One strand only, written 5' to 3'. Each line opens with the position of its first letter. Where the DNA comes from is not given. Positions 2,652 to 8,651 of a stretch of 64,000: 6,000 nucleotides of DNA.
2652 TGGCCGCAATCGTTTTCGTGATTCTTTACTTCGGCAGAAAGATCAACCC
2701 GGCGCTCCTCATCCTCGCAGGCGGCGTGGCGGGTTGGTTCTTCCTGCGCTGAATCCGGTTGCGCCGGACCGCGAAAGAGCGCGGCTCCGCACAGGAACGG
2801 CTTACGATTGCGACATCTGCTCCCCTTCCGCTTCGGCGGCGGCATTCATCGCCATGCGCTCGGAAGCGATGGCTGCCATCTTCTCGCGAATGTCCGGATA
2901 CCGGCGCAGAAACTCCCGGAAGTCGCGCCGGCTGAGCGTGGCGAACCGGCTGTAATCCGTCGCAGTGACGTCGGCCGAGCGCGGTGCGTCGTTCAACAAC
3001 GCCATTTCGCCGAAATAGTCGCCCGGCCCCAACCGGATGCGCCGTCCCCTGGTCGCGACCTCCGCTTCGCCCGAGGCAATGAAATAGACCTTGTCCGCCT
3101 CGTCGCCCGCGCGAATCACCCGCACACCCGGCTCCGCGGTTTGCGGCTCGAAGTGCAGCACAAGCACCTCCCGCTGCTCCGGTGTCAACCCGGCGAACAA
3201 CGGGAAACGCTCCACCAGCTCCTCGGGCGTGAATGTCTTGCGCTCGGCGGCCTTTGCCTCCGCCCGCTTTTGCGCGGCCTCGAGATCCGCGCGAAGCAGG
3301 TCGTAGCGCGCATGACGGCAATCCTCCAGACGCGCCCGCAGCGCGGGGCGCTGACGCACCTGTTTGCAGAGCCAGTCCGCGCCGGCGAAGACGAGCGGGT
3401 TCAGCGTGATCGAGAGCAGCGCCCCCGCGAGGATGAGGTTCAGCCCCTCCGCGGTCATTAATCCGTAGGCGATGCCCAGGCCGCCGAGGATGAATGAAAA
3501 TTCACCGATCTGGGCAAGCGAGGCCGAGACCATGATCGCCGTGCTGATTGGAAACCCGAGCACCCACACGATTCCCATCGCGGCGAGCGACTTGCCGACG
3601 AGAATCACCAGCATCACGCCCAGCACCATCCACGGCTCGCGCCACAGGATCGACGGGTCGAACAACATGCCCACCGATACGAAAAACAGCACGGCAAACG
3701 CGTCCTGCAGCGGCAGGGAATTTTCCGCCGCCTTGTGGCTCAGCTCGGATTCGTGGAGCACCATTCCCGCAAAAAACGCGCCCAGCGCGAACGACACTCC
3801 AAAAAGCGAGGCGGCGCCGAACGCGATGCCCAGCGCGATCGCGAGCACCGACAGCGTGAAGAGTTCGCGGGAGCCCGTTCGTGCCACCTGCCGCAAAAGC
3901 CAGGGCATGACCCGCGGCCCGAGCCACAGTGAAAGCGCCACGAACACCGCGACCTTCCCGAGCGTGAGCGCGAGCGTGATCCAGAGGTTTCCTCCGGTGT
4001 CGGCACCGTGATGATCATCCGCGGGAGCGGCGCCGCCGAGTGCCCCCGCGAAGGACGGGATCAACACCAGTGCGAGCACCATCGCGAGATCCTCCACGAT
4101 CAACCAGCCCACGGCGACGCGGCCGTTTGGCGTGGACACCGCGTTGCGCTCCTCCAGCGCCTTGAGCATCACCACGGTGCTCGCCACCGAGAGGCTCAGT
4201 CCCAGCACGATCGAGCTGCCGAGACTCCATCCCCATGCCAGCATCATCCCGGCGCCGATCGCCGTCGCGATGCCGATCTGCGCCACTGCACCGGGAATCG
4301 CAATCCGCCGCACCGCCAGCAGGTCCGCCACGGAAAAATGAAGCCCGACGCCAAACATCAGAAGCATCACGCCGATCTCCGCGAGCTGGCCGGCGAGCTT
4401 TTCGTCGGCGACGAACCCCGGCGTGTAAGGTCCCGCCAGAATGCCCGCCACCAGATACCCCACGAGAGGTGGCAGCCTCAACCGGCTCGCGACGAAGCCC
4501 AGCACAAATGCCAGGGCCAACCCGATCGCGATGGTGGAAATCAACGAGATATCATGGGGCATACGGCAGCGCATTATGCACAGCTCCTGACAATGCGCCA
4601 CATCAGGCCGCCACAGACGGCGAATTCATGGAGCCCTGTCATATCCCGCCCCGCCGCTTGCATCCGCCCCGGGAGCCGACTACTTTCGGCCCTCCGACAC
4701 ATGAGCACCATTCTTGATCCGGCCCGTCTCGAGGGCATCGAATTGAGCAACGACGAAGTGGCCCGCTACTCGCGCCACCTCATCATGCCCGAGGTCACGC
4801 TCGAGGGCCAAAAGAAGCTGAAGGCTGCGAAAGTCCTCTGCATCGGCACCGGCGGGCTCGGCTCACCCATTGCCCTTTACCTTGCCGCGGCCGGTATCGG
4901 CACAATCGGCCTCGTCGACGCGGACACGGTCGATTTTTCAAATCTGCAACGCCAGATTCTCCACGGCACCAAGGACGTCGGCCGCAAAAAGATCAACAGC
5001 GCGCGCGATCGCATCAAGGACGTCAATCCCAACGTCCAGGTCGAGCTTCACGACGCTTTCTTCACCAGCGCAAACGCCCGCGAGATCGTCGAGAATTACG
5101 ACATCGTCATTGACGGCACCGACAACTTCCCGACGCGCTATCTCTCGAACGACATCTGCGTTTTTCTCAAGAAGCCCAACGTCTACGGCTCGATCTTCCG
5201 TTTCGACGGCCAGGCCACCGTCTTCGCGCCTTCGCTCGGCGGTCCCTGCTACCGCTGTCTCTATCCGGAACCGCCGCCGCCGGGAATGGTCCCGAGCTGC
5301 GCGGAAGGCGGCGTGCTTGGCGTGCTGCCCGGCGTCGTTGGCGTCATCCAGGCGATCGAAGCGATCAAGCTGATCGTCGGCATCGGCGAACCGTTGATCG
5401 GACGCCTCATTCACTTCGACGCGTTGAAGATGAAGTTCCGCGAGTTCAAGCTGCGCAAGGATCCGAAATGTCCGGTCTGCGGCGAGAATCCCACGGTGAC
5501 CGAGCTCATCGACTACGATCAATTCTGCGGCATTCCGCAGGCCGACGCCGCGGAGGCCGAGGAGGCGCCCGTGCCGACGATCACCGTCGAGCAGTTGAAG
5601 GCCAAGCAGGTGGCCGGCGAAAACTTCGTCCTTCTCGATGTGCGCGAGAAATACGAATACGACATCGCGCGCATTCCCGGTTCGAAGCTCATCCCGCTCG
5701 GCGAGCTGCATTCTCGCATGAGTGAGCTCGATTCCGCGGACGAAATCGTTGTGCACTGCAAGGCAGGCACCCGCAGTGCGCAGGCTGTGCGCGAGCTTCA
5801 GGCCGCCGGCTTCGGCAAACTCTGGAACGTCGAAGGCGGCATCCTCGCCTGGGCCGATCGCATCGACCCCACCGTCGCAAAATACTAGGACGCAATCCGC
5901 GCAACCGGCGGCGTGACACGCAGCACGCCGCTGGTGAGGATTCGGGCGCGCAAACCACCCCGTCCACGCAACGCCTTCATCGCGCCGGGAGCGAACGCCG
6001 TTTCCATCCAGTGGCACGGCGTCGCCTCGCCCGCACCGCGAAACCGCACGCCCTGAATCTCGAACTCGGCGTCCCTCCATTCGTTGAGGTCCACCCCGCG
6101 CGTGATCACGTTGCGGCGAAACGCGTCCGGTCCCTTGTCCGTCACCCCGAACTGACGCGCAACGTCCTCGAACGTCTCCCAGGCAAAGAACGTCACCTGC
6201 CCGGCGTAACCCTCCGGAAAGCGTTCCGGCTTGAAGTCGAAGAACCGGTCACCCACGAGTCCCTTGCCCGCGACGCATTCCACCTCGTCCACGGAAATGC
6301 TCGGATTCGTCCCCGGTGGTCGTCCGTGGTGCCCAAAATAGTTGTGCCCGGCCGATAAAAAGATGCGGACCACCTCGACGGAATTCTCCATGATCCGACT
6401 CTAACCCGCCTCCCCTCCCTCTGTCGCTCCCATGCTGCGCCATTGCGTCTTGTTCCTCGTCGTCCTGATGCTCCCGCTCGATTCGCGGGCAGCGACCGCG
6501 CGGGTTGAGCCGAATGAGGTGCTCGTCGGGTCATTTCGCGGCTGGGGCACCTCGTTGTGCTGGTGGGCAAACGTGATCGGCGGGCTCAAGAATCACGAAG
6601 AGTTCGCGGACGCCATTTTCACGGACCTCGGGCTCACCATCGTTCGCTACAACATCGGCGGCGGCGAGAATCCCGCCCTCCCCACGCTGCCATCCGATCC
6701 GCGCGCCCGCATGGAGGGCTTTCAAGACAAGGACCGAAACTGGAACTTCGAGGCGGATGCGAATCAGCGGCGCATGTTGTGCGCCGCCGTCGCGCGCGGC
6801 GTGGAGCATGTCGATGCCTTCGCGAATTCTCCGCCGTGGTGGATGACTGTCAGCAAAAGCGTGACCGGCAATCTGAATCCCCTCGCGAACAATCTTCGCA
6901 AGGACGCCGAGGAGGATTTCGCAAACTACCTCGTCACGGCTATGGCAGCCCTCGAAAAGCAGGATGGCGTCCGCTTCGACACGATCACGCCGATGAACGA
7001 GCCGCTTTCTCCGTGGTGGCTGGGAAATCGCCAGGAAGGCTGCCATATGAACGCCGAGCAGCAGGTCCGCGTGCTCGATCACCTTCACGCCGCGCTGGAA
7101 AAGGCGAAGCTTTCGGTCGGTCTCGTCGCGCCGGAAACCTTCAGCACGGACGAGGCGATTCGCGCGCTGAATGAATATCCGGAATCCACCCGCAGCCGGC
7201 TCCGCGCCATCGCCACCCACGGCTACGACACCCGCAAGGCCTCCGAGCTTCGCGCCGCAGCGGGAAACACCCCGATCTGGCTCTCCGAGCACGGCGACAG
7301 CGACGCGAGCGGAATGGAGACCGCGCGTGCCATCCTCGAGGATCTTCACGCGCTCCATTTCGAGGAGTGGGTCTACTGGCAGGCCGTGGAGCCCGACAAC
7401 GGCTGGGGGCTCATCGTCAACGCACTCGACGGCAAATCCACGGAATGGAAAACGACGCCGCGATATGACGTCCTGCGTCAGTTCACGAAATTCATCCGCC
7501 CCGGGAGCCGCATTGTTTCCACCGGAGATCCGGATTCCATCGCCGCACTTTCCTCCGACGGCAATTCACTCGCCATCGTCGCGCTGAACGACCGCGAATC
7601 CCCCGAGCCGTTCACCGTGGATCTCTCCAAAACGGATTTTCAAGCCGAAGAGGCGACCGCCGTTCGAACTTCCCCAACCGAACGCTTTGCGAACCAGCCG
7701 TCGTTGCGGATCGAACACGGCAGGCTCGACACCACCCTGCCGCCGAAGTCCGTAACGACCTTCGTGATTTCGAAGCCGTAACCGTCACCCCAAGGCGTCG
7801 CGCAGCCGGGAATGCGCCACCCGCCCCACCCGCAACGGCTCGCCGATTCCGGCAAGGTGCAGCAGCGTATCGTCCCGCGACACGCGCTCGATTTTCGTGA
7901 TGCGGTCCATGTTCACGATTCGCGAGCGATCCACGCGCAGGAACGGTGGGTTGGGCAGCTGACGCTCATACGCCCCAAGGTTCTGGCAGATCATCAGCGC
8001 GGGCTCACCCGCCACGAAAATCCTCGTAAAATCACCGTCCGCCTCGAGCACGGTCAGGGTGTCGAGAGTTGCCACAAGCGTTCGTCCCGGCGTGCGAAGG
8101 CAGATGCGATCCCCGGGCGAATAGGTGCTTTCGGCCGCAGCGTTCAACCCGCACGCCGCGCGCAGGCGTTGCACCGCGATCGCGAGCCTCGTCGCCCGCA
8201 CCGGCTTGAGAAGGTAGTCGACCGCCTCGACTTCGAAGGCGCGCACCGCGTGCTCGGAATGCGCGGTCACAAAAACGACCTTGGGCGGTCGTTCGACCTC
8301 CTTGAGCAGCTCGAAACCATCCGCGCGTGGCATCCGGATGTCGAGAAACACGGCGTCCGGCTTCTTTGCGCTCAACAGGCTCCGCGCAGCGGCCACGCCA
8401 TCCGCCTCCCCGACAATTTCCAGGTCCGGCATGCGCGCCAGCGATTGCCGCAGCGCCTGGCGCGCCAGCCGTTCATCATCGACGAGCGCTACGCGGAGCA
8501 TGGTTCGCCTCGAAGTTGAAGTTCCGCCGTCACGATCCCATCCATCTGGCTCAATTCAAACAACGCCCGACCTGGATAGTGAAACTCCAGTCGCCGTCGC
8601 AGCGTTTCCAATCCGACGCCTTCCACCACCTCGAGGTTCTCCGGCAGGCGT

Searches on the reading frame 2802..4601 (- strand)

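Call 35: search_protein_families(library=pfam, proteins=[window:2802-4601:-], max_evalue=0.00001)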
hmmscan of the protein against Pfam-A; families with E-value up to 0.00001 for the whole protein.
window:2802-4601:- (599 aa): 2 families
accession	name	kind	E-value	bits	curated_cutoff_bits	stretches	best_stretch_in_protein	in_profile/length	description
PF00999.27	Na_H_Exchanger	-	4.2e-52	177.7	26.2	1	29-404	2-373/375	Sodium/hydrogen exchanger, transmembrane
PF00027.35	cNMP_binding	-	2.8e-19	69.3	27.5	1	488-568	3-89/89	Cyclic nucleotide-binding domain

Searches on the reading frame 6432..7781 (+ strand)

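Call 35: search_protein_families(library=pfam, proteins=[window:6432-7781:+], max_evalue=0.00001)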
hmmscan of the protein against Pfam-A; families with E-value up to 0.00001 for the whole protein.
window:6432-7781:+ (449 aa): 2 families
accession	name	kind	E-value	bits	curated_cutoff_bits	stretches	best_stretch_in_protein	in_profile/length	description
PF14587.12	Glyco_hydr_30_2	-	2.8e-23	83.3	27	1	38-235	18-226/364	O-Glycosyl hydrolase family 30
PF02057.21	Glyco_hydro_59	-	4.9e-06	26.5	27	0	67-319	40-255/294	Glycosyl hydrolase family 59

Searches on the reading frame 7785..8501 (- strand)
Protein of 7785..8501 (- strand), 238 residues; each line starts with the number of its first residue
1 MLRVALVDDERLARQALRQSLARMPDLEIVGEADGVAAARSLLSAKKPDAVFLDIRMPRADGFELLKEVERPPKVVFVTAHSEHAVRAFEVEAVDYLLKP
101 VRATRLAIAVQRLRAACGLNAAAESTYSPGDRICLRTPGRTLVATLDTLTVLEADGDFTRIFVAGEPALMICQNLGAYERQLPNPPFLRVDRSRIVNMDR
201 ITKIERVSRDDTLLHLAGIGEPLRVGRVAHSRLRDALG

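Call 35: search_protein_families(library=pfam, proteins=[window:7785-8501:-], max_evalue=0.00001)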
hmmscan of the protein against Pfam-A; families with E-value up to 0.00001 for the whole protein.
window:7785-8501:- (238 aa): 2 families
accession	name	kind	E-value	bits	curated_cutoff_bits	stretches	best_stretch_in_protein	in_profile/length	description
PF00072.30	Response_reg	-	1.4e-23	83.6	30.2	1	4-110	1-110/111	Response regulator receiver domain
PF04397.21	LytTR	-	2.5e-12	47.3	22.6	1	142-237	4-97/98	LytTr DNA-binding domain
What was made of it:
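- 7785..8501 (-): Response regulator with a receiver domain and a LytTR DNA-binding domain; probable regulator of the AA10-GH9 gene. Pfam Response_reg 1.4e-23 and LytTR 2.5e-12 (call 35).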
